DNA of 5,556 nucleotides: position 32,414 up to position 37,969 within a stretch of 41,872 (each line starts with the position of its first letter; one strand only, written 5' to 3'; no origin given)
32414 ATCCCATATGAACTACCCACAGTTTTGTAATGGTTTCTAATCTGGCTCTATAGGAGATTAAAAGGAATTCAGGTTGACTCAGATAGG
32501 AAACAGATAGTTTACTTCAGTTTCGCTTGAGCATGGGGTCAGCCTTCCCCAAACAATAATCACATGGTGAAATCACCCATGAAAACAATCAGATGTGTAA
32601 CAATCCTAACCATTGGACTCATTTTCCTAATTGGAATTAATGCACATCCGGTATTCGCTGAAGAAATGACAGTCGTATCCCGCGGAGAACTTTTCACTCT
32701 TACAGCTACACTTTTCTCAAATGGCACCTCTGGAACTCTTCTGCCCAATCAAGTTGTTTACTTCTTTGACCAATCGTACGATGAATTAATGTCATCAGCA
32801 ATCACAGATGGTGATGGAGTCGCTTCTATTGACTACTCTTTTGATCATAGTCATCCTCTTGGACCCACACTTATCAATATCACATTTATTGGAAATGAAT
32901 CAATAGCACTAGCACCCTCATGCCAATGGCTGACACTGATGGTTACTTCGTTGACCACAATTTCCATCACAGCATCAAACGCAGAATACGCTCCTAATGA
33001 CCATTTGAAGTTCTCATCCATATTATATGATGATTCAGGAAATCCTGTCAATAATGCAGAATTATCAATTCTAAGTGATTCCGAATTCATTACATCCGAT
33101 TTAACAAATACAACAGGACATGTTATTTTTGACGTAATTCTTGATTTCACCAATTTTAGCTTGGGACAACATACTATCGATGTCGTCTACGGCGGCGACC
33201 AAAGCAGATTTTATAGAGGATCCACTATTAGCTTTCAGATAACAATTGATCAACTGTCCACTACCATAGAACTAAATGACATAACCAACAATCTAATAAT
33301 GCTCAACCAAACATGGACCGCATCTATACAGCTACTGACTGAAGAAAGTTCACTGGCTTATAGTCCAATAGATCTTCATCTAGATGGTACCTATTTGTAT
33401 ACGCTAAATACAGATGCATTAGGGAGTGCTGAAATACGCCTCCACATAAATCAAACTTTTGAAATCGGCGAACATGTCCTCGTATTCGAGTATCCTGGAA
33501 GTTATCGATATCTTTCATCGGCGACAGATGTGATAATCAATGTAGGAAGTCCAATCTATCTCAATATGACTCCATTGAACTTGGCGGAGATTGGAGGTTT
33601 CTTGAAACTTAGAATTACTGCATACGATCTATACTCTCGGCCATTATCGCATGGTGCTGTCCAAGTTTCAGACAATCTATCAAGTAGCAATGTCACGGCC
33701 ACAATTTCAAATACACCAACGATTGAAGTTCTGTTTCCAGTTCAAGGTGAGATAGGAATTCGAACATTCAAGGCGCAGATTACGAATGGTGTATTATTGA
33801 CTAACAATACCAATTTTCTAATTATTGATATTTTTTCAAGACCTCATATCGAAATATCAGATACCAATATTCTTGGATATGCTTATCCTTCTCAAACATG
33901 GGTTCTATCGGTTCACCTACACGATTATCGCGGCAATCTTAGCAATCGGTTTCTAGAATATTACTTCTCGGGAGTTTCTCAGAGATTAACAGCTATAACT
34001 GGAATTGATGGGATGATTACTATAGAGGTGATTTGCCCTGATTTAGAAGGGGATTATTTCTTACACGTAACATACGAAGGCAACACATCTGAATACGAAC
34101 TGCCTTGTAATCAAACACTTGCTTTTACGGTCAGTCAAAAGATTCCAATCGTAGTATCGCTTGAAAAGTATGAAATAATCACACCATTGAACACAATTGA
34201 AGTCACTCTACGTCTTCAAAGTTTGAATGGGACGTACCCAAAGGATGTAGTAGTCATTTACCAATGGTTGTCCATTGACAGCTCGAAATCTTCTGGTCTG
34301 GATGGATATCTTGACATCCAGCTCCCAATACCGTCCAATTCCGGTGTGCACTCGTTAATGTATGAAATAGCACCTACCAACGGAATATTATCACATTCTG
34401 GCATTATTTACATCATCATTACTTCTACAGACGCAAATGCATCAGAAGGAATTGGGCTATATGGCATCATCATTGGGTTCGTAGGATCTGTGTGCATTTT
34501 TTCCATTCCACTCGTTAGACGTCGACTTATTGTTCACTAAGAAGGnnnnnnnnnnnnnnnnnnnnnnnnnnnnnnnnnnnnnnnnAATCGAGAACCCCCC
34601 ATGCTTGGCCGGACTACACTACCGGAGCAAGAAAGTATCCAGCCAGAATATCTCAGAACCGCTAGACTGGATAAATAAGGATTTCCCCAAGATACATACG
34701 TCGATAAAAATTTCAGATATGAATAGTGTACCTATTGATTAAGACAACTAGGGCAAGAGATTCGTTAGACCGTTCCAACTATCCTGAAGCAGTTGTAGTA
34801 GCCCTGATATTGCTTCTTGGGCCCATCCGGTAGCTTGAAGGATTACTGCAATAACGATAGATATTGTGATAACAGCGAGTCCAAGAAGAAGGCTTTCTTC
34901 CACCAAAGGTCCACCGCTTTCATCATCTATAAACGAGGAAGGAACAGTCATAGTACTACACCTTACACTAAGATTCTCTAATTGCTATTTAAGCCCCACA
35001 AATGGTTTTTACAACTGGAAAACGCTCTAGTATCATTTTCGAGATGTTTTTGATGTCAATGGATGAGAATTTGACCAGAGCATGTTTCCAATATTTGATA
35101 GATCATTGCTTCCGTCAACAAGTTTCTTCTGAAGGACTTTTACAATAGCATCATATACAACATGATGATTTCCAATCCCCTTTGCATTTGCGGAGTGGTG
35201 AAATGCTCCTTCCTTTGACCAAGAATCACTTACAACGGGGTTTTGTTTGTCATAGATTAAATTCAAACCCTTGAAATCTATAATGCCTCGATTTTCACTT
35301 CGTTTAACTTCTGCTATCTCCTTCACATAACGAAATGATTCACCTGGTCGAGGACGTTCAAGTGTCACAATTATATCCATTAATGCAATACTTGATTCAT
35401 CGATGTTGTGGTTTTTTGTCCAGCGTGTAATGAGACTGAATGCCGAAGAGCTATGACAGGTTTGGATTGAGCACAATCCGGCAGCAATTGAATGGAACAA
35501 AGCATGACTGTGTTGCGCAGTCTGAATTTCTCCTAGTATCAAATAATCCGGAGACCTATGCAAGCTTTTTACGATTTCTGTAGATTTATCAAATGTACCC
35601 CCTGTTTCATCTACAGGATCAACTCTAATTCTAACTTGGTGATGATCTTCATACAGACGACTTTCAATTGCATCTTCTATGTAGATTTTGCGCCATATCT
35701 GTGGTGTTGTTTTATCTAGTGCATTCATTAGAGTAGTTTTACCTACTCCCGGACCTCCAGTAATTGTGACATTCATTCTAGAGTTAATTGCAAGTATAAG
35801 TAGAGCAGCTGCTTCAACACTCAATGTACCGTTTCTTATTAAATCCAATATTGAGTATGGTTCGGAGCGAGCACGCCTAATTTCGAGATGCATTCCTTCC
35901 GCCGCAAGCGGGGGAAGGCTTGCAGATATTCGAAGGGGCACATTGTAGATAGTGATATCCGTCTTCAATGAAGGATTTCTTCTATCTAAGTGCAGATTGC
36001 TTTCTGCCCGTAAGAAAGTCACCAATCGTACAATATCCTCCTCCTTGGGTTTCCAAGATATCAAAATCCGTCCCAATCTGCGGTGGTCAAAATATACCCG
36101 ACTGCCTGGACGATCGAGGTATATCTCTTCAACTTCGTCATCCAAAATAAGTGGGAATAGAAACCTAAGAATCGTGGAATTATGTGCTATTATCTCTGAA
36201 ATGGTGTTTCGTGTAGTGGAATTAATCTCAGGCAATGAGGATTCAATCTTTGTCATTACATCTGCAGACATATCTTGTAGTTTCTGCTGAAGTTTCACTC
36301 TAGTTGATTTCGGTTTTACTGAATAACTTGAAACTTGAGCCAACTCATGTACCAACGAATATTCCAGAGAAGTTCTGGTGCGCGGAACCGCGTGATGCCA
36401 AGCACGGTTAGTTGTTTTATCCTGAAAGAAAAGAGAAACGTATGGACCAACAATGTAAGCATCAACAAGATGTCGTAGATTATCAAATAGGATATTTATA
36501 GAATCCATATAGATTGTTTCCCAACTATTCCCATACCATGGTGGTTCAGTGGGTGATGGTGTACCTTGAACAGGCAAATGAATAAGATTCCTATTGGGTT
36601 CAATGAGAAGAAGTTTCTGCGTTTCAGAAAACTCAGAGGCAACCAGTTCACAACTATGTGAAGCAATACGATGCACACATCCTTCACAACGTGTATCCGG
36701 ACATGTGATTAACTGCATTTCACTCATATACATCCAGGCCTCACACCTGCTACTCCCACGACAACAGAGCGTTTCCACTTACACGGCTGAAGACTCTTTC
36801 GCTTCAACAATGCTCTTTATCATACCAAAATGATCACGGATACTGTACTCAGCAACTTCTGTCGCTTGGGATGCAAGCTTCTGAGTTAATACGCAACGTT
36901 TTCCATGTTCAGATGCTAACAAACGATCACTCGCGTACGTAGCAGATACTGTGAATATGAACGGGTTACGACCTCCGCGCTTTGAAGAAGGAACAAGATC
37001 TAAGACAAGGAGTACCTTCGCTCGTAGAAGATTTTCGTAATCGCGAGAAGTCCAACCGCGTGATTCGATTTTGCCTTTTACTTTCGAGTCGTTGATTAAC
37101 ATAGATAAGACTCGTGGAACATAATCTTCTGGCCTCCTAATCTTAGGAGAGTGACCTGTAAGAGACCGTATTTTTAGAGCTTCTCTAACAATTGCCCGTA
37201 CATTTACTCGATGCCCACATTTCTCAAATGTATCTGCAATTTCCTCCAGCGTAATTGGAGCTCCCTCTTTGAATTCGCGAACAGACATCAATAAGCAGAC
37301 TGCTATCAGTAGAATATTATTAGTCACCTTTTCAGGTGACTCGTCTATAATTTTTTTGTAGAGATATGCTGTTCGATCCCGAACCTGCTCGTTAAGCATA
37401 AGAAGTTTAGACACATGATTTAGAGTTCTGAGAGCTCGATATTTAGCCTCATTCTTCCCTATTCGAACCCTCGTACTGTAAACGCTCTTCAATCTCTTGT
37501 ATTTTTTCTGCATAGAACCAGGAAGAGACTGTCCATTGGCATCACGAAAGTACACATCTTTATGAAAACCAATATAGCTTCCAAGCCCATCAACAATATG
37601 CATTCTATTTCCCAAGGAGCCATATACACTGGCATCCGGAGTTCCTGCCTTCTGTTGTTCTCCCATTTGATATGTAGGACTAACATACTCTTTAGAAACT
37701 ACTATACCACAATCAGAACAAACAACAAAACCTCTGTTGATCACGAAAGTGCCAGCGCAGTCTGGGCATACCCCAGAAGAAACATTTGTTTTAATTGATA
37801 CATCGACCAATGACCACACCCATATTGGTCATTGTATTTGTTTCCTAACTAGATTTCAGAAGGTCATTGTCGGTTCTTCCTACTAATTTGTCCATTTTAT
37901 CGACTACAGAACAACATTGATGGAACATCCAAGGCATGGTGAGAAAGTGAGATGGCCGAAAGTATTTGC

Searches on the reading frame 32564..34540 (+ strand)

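Call 18: search_protein_families(library=pfam, proteins=[window:32564-34540:+])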
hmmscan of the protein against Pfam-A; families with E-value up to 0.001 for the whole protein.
window:32564-34540:+ (658 aa): 2 families
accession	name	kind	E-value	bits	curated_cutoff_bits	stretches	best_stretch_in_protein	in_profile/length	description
PF16640.11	Big_3_5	-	2.7e-11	44.3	35.5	0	136-222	2-80/88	Bacterial Ig-like domain (group 3)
PF02369.22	Big_1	-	1.4e-05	25.5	34.9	0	145-189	16-64/93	Bacterial Ig-like domain (group 1)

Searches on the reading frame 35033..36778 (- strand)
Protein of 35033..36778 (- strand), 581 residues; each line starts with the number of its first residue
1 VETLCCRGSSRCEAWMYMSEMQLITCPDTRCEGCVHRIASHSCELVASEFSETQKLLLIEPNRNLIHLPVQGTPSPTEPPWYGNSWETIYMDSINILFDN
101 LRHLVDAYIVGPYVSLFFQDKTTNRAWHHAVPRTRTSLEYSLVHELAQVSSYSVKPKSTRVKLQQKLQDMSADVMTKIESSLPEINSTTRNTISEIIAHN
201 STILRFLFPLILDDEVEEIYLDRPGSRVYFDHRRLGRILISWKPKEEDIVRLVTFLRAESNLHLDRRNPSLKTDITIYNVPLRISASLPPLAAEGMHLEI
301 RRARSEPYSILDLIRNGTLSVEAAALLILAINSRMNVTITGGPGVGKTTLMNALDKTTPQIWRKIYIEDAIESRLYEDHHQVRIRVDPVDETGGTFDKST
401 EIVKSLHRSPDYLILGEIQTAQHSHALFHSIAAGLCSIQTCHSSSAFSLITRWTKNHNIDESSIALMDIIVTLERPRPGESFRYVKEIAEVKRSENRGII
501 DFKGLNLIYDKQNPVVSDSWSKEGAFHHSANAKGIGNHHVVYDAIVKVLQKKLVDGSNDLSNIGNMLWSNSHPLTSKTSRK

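Call 18: search_protein_families(library=pfam, proteins=[window:35033-36778:-])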
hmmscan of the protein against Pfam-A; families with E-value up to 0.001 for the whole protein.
window:35033-36778:- (581 aa): 2 families
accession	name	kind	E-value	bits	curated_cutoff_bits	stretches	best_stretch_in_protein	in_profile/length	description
PF00437.27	T2SSE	-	9.1e-20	71.1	24.9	1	212-453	20-255/370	Type II/IV secretion system protein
PF13521.12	AAA_28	-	0.00043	21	27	1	337-378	2-43/164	AAA domain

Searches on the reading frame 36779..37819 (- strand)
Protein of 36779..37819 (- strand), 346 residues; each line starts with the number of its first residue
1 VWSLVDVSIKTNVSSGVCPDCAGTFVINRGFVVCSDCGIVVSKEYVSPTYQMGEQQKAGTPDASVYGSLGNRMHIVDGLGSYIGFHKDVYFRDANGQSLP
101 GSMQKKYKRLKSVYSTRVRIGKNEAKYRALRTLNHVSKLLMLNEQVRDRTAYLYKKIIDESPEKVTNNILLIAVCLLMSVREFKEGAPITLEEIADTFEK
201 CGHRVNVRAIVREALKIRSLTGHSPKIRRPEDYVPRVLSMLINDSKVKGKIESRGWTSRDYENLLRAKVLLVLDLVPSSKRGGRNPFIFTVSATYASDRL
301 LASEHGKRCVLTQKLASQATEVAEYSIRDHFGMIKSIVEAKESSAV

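Call 18: search_protein_families(library=pfam, proteins=[window:36779-37819:-])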
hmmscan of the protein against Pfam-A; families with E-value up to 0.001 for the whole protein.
window:36779-37819:- (346 aa): 2 families
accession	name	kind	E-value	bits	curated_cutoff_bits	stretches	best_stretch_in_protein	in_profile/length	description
PF08271.17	Zn_Ribbon_TF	-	8.9e-05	22.4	29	1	17-48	2-36/43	TFIIB zinc-binding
PF00382.24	TFIIB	-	0.00021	21.7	23.6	0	128-197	7-74/92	Transcription factor TFIIB repeat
